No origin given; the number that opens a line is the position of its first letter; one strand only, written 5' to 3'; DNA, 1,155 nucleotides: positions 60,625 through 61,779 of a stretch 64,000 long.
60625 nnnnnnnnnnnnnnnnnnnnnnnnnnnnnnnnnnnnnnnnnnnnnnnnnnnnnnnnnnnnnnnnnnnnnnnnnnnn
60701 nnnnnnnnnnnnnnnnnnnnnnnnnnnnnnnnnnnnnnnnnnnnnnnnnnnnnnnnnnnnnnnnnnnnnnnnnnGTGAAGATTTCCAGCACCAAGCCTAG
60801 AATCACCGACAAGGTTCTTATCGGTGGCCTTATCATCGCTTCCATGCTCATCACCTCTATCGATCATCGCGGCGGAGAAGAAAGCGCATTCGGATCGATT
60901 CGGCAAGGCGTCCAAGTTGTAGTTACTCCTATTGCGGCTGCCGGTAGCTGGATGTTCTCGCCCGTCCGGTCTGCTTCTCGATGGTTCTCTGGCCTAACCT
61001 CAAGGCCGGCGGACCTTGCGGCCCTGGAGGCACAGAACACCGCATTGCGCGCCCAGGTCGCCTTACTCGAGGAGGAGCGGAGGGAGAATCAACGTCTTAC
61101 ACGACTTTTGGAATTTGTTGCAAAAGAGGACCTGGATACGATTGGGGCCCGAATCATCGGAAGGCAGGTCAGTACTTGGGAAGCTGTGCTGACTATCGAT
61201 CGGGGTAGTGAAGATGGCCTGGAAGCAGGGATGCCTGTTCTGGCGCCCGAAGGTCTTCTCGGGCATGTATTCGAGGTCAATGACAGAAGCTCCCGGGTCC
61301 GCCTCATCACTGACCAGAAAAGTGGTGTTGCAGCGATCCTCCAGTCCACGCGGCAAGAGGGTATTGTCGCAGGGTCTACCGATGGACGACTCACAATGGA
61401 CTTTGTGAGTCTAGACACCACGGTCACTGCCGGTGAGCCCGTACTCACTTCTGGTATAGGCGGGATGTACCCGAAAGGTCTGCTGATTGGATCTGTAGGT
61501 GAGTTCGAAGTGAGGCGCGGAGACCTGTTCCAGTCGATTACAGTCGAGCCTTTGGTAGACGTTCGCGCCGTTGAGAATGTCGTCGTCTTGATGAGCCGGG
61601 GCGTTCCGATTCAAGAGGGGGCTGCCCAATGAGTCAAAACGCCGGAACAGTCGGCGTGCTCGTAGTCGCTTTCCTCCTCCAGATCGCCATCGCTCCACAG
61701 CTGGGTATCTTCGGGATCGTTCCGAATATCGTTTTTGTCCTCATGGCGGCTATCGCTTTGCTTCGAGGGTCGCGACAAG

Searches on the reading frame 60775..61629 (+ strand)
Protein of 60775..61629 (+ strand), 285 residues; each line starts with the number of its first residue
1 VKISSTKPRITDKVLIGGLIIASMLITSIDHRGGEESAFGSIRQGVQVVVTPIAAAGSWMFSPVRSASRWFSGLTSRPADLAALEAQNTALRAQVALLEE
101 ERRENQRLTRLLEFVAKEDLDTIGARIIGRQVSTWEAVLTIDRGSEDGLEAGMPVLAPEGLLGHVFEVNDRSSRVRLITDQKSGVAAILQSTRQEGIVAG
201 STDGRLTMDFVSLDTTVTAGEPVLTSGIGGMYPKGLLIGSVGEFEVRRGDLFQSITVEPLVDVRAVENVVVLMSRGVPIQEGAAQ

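Call 34: search_protein_families(library=pfam, proteins=[window:60775-61629:+], max_evalue=1e-8)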
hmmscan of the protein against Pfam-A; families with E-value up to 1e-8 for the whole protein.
window:60775-61629:+ (285 aa): 1 family
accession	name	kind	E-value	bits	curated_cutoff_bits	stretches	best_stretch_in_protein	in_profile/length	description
PF04085.20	MreC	-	1.3e-43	148.7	28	1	127-272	1-146/147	Rod shape-determining protein MreC, barrel core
